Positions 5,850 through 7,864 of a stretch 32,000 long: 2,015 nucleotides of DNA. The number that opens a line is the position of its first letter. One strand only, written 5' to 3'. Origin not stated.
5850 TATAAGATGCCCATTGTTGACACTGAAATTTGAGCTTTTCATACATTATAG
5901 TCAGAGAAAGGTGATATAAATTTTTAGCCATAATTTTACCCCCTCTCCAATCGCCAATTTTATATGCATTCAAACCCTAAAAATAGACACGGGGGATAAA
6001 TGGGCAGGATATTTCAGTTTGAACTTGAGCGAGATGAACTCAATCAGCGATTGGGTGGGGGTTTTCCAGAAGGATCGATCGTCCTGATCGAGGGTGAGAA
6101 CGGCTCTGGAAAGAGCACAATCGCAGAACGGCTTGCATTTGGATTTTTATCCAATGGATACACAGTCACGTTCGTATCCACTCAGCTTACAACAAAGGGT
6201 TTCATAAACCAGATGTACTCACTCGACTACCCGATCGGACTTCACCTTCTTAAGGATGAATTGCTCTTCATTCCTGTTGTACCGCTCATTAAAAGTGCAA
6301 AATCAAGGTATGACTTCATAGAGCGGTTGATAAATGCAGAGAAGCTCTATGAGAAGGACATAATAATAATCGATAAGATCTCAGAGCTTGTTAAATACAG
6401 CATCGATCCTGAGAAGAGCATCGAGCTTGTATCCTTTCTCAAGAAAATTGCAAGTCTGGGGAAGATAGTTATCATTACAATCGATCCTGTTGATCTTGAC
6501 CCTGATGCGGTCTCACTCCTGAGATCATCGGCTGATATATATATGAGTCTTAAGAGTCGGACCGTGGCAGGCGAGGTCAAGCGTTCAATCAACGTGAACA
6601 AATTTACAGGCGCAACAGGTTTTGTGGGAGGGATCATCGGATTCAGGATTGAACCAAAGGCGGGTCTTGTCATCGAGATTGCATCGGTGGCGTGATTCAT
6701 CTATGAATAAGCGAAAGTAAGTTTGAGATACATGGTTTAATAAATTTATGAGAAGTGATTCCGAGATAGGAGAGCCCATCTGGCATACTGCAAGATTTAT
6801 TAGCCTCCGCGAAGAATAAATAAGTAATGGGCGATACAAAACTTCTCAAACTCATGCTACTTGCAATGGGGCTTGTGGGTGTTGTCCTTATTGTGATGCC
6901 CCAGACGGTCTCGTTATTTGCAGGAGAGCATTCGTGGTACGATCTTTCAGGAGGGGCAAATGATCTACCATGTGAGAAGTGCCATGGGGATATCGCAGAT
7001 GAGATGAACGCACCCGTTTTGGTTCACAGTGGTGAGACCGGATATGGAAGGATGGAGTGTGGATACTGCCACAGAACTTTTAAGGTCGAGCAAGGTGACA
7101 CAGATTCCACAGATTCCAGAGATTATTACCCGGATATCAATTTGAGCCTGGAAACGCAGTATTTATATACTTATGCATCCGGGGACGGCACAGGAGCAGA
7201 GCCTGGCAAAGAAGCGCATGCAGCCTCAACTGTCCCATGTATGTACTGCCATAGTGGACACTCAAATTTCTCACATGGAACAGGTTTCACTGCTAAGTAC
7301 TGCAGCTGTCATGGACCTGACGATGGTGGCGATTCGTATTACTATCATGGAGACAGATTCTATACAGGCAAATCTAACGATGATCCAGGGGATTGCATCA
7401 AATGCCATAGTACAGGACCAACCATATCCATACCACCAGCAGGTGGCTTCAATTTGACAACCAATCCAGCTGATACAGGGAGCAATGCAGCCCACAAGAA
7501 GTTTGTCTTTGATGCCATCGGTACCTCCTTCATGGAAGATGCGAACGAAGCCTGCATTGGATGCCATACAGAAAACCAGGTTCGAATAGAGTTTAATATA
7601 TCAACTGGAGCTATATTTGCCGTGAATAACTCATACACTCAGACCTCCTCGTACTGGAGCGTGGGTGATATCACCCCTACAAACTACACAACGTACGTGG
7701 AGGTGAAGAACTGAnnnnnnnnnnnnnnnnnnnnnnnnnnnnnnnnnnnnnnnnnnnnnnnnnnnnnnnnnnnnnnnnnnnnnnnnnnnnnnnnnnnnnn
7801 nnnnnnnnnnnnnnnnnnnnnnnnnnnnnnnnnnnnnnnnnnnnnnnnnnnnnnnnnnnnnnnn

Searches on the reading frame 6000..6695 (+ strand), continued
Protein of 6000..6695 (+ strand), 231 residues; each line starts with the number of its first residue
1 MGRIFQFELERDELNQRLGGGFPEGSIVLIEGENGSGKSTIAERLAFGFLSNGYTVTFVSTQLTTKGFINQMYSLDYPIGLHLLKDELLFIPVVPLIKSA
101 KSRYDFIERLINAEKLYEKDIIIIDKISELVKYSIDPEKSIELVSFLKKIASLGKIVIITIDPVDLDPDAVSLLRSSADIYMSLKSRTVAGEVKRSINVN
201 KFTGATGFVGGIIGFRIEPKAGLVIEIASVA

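Call 45: find_related_loci(query=window:6000-6695:+, collection=metagenome_contigs, flank=7000)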
Query window:6000-6695:+ (231 aa) in metagenome_contigs; peptide patterns used: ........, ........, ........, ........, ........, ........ (x = any residue, [..] = any of these).
263 stretches matched a pattern; 41 encode a relative of the query (tblastn E <= 1e-3); 41 distinct loci.
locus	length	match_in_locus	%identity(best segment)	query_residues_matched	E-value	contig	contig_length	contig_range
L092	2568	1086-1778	100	1-231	3e-157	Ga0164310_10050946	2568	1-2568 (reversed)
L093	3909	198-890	86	1-231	2e-133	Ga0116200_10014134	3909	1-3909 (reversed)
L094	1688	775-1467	87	1-231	8e-141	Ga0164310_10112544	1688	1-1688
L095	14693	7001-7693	61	1-231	4e-95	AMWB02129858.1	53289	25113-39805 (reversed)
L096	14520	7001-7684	64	4-231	2e-94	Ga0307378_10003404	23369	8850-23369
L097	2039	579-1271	61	1-231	4e-99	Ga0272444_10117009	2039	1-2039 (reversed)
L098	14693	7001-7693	60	1-231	3e-94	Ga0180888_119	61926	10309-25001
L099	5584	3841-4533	60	1-231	6e-94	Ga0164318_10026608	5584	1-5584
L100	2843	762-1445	62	4-231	3e-95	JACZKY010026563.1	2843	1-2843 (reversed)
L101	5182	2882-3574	61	1-231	1e-92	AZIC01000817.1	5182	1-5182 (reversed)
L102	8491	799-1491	59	1-231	2e-92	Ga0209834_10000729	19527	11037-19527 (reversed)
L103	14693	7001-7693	61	1-231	7e-92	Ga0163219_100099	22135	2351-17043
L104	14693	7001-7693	60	1-231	1e-91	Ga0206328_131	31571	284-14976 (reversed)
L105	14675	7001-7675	60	7-231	1e-91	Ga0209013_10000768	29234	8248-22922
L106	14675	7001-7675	61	7-231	1e-91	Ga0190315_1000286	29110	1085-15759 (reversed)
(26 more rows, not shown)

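Call 58: find_encoding_contigs(protein=P0005, flank=8000, max_places=3)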
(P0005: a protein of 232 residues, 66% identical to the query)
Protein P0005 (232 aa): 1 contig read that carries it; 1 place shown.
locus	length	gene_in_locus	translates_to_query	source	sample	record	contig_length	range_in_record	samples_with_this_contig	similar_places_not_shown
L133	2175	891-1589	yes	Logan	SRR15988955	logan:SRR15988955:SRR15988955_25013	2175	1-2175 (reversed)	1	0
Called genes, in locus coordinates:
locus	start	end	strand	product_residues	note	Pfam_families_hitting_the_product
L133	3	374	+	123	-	?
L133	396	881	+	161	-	PF01917:Flagellin_arch-type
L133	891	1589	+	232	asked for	PF06745:ATPase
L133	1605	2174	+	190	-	?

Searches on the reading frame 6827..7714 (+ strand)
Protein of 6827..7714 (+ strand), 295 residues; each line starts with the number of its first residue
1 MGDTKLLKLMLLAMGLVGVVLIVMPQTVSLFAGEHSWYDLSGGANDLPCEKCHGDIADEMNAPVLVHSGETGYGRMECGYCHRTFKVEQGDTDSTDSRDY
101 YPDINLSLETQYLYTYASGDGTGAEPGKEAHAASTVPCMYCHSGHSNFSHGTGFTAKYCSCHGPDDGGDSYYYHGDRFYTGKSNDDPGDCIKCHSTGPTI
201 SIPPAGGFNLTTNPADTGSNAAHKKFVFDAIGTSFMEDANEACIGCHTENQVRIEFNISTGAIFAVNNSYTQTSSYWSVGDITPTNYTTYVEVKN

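Call 3: search_protein_families(library=pfam, proteins=[window:6827-7714:+], max_evalue=0.1)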
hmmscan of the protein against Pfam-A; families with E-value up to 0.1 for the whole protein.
window:6827-7714:+ (295 aa): 4 families
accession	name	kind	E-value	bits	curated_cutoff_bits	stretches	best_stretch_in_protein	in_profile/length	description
PF14537.11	Cytochrom_c3_2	-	6.1e-08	33.5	25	2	130-196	1-66/79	Cytochrome c3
PF14522.11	Cytochrome_C7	-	4e-06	27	24.8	0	67-194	5-66/67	Cytochrome c7 and related cytochrome c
PF02085.21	Cytochrom_CIII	-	2.2e-05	25.2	22.9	0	130-196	27-84/101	Class III cytochrome C family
PF22113.1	Mtrc-MtrF_II-IV_dom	-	2.8e-05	24.2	30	1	49-251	9-167/176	Outer membrane cytochrome MtrC/MtrF-like, domains II/IV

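Call 4: search_protein_families(library=ncbifam, proteins=[window:6827-7714:+], max_evalue=0.1)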
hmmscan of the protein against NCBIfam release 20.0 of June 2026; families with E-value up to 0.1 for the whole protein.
window:6827-7714:+ (295 aa): 3 families
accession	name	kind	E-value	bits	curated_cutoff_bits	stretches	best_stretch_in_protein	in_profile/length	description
TIGR03508.1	decahem_SO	subfamily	9.8e-06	25.2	192.2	1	180-260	27-89/258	DmsE family decaheme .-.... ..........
NF049874.1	PdsA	exception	0.046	13.6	330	0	231-276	14-61/198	periplasmic diheme shuttle PdsA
NF041781.1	mnquin_red_QrcA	equivalog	0.056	13.1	180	0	47-86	118-162/174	menaquinone reductase multiheme cytochrome c subunit QrcA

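Call 21: search_solved_structures(query=window:6827-7714:+, max_evalue=1, show_alignments=2)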
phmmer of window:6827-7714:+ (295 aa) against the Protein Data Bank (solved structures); distinct sequences matched with E-value up to 1: 2.
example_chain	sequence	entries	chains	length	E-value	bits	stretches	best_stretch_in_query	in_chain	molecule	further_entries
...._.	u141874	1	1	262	1.5e-28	103.3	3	8-85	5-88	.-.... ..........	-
5a8c_A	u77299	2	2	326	0.048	16.2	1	112-272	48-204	CARBOHYDRATE BINDING FAMILY 6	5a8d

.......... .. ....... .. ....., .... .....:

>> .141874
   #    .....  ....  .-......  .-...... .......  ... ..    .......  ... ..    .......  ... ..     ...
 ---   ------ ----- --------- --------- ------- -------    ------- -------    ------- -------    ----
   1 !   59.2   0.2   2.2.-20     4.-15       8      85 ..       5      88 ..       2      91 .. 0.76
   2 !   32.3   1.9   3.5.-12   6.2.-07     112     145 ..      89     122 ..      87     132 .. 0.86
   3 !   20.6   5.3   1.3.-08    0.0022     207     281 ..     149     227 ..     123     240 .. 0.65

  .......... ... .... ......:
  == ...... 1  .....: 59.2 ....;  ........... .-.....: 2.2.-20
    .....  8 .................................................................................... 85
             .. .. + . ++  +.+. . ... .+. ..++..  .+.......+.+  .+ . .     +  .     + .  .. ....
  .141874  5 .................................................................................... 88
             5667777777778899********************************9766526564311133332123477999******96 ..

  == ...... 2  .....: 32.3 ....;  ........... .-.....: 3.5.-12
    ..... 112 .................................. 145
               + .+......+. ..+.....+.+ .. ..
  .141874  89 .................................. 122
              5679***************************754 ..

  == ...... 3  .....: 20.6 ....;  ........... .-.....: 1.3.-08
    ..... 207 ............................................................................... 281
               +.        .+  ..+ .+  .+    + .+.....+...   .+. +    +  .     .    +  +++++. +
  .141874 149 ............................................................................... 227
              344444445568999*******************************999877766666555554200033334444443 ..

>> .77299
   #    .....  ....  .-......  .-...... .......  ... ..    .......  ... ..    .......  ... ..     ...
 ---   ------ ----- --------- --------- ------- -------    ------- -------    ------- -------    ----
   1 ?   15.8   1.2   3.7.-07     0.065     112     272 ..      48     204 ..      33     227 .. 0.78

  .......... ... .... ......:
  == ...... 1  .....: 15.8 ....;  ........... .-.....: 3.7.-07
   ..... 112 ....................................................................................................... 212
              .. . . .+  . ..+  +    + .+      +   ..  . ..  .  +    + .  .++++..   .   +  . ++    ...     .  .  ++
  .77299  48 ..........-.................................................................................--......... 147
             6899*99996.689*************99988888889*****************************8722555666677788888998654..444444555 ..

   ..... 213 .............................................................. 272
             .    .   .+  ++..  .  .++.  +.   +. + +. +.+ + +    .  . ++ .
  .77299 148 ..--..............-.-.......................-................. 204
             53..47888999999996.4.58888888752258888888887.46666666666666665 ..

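Call 78: predict_structure(protein=window:6827-7714:+)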
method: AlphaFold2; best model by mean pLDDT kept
length: 295 residues; sequences in the alignment: 1
mean_pLDDT: 34.5   pTM: 0.19
mean pLDDT of the five models: 34.5, 31.5, 29.6, 29.1, 25.3
residues with pLDDT >= 90: 0; 70-90: 19; 50-70: 7; < 50: 269
segments of 3 or more residues with pLDDT < 50: 28-295
pLDDT, mean of each block of 10 residues (from residue 1): 74 81 56 36 32 31 30 33 35 35 30 29 31 26 28 28 34 36 31 24 26 29 27 25 29 35 33 29 30 30
secondary structure, 60 per line:
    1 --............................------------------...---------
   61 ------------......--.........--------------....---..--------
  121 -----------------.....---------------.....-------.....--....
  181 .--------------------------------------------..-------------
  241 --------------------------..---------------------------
elements in order: H3-30 E73-78 E81-89 E104-107 E138-142 E158-162 E170-174 E177-181
